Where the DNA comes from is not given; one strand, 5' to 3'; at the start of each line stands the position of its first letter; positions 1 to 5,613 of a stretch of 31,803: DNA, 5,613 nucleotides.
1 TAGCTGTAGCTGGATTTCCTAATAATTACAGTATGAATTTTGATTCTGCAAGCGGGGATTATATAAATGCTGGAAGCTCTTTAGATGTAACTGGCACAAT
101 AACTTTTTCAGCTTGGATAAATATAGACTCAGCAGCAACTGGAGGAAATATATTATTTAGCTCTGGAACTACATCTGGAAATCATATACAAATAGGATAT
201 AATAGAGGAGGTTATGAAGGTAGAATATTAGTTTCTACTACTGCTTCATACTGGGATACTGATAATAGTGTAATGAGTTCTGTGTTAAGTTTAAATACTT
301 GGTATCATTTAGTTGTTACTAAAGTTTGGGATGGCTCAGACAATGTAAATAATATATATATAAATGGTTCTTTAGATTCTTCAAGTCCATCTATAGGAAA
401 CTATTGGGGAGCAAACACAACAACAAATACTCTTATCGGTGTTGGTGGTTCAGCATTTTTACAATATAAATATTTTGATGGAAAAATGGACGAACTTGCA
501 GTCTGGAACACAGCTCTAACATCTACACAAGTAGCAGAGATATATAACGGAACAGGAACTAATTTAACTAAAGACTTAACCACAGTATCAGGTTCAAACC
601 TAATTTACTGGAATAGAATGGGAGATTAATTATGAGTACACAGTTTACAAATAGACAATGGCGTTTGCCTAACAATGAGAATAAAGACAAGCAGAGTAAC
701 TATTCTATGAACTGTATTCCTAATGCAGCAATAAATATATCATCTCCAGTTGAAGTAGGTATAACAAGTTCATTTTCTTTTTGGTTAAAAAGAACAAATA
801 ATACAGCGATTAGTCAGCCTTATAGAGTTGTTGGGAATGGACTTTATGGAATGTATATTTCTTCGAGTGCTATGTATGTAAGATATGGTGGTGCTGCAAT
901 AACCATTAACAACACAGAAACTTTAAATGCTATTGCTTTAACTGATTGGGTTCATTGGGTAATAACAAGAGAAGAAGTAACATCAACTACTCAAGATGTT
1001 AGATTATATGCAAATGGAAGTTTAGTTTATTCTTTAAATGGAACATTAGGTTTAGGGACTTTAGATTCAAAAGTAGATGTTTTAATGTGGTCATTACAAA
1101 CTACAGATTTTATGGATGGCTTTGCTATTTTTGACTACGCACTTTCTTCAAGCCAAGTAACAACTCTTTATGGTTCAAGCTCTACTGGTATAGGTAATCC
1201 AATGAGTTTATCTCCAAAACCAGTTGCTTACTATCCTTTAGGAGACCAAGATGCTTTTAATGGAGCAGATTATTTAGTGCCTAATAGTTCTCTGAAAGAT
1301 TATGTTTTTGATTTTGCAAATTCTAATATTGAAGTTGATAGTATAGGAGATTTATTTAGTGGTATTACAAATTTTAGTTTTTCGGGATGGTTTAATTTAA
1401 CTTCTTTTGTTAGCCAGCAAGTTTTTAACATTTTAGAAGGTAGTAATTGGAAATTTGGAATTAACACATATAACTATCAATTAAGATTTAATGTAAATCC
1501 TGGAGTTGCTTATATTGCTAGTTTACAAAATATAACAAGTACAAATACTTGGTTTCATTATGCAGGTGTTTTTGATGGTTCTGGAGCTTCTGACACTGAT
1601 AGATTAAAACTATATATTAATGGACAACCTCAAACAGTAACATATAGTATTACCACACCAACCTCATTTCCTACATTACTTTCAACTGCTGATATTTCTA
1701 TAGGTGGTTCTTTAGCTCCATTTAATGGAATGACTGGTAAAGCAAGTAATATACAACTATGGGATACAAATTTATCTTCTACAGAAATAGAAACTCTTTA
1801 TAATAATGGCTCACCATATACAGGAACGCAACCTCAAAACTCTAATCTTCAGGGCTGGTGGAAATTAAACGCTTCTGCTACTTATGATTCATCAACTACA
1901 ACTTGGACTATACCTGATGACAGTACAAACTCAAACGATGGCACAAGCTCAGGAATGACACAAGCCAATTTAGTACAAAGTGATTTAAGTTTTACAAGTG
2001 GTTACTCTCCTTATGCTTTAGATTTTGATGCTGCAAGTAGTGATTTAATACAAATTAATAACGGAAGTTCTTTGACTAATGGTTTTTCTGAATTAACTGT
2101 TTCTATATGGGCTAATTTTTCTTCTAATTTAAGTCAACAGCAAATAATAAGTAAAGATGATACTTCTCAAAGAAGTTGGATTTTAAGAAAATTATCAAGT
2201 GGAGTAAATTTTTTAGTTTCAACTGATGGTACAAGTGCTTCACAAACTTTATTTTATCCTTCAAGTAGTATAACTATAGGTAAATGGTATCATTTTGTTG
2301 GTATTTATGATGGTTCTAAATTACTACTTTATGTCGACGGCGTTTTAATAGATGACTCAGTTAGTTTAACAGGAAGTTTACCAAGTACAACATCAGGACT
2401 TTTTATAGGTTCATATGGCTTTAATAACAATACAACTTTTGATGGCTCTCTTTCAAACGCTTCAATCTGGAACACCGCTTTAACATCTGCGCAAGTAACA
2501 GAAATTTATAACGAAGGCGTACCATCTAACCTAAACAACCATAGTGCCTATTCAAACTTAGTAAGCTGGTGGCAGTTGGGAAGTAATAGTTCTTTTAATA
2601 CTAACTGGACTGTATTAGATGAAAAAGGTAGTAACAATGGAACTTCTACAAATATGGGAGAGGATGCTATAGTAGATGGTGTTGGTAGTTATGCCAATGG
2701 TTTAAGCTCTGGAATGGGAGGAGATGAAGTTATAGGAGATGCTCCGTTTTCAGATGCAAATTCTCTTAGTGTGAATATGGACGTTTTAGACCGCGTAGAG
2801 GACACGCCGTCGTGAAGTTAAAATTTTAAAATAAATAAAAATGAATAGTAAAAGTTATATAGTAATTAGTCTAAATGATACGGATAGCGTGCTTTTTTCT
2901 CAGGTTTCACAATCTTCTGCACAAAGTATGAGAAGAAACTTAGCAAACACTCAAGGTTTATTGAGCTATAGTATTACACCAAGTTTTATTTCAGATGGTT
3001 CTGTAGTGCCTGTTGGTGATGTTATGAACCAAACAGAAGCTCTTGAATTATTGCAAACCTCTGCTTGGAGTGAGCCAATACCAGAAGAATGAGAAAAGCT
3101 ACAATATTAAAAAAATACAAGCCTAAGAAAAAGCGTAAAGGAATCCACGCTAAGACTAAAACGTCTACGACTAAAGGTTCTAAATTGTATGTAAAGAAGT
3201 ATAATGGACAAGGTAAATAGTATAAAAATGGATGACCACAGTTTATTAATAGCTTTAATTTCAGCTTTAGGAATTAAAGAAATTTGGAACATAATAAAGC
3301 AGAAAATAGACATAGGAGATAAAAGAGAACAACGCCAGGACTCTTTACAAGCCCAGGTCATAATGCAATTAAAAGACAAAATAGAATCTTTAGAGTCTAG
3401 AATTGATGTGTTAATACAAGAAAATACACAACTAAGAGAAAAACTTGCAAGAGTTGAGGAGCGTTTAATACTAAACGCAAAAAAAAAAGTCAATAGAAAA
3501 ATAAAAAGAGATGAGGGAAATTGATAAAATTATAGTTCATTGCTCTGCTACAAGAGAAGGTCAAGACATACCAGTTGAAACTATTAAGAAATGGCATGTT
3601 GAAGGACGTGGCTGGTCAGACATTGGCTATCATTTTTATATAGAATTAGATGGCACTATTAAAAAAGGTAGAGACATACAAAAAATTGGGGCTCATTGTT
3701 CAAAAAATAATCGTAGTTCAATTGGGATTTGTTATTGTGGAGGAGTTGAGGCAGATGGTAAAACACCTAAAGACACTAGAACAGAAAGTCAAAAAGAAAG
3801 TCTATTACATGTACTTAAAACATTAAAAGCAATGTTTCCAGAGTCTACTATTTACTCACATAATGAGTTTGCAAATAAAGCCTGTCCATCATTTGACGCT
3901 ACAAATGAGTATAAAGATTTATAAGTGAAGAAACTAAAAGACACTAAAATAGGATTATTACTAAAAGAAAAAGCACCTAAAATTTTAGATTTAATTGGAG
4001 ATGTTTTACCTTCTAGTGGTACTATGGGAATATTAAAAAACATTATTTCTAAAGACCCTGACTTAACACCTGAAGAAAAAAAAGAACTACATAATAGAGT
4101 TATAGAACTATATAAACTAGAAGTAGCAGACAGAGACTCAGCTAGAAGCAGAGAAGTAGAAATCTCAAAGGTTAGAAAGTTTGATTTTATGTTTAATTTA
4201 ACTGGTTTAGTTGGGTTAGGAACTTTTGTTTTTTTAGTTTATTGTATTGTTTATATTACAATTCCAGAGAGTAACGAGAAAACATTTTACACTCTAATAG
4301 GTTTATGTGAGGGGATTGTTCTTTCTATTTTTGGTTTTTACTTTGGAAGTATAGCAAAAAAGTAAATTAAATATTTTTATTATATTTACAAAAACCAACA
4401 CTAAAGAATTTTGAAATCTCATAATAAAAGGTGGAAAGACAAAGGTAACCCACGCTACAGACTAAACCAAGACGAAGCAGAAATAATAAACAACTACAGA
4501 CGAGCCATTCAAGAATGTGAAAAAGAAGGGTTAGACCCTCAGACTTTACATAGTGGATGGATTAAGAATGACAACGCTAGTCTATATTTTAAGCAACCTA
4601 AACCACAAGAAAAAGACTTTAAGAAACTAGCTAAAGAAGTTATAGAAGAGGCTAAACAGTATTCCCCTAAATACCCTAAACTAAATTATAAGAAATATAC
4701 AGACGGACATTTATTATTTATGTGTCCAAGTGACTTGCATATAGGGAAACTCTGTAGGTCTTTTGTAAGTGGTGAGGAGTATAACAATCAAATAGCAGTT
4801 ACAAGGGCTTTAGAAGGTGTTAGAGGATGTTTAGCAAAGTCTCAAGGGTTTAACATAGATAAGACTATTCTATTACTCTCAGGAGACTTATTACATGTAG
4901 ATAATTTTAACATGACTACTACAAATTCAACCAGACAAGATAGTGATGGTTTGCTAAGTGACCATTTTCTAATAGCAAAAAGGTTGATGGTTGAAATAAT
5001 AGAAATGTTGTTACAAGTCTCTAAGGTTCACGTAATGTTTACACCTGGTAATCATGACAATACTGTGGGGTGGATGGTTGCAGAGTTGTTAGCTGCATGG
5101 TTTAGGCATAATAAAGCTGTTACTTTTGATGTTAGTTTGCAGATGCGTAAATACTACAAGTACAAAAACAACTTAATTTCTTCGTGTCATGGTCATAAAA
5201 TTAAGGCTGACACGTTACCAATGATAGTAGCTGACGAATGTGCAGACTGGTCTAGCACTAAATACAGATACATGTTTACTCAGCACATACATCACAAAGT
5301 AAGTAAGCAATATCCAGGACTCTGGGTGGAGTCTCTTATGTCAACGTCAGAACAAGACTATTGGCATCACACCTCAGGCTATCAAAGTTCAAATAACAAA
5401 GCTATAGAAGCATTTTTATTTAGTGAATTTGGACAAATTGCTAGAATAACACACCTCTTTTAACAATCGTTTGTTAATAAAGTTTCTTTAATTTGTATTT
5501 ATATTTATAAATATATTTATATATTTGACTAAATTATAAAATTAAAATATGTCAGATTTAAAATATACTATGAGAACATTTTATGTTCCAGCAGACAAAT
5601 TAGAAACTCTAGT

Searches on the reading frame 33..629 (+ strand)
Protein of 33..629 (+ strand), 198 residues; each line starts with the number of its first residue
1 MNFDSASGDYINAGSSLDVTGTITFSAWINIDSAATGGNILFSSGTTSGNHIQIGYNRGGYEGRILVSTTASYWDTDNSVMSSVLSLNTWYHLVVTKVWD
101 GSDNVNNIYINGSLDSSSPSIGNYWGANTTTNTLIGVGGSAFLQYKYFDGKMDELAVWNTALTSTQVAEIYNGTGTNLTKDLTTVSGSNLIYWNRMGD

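Call 20: search_protein_families(library=phrogs, proteins=[window:33-629:+], max_evalue=0.01)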
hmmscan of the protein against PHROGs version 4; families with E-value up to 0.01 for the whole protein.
window:33-629:+ (198 aa): 5 families
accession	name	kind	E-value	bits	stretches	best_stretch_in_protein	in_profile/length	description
phrog_8510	-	head and packaging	3.4e-14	52.6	1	3-175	734-901/1348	virion structural protein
phrog_21223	-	unknown function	2.5e-05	23.8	1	28-169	37-179/710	-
phrog_347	-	connector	0.00013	22.2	1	125-197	289-361/394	tail terminator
phrog_17347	-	unknown function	0.00018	22.3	1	101-173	137-207/312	-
phrog_22373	-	unknown function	0.0093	15.4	0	47-172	71-194/688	-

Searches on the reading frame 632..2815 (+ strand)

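Call 20: search_protein_families(library=phrogs, proteins=[window:632-2815:+], max_evalue=0.01)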
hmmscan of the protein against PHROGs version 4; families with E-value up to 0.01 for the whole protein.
window:632-2815:+ (727 aa): 2 families
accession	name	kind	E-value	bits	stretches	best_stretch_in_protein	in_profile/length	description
phrog_347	-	connector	4.7e-08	33.6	2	359-449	302-391/394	tail terminator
phrog_17347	-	unknown function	3.3e-06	28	1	529-639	102-218/312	-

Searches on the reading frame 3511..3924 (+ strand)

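Call 20: search_protein_families(library=phrogs, proteins=[window:3511-3924:+], max_evalue=0.01)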
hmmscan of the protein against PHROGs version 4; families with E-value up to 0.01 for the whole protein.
window:3511-3924:+ (137 aa): 12 families
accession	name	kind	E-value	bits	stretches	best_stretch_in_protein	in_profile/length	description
phrog_822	-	lysis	2.5e-57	195.1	1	1-135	21-154/215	amidase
phrog_1493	-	lysis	2.8e-23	83.7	1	4-130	34-155/394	endolysin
phrog_35436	-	lysis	1.7e-13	51.4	1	3-127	18-135/266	amidase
phrog_1794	-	lysis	3.9e-10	40.7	1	3-126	55-179/336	amidase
phrog_21433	-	lysis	6.9e-08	33.7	1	4-100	7-99/174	endolysin; inhibits RNA polymerase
phrog_3088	-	lysis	1.7e-05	25.7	1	27-130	43-144/248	amidase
phrog_7698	-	lysis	2.2e-05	25.4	1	3-134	23-146/316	endolysin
phrog_833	-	lysis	0.00048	20.9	1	3-128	29-150/294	endolysin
phrog_9611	-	lysis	0.00067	20.3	1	64-127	89-149/246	endolysin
phrog_19265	-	unknown function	0.0014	19.4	1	3-127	23-142/293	-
phrog_5867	-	lysis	0.0021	16.8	1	39-123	503-595/1029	endolysin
phrog_635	-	lysis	0.0028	17.7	1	41-127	227-313/463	endolysin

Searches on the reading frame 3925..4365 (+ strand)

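Call 20: search_protein_families(library=phrogs, proteins=[window:3925-4365:+], max_evalue=0.01)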
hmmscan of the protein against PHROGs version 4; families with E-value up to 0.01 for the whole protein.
window:3925-4365:+ (146 aa): 2 families
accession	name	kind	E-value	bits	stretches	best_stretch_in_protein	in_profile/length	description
phrog_1544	-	unknown function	6.3e-06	27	1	50-142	73-177/200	-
phrog_9990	-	unknown function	0.00014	22.8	1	95-143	14-60/72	-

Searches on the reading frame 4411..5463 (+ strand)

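Call 20: search_protein_families(library=phrogs, proteins=[window:4411-5463:+], max_evalue=0.01)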
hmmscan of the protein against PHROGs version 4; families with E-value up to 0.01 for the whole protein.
window:4411-5463:+ (350 aa): 5 families
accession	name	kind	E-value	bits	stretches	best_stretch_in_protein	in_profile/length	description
phrog_704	-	DNA, RNA and nucleotide metabolism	6.6e-65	220.7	1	64-348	97-384/390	DNA repair exonuclease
phrog_284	-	DNA, RNA and nucleotide metabolism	2.9e-25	90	1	46-328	73-372/398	exonuclease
phrog_20762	-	unknown function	1.4e-11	45.7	1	240-347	4-112/117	-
phrog_21891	-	unknown function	3.3e-11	45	1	218-324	2-108/130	-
phrog_20703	-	unknown function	0.00018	22.4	1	98-171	161-232/258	-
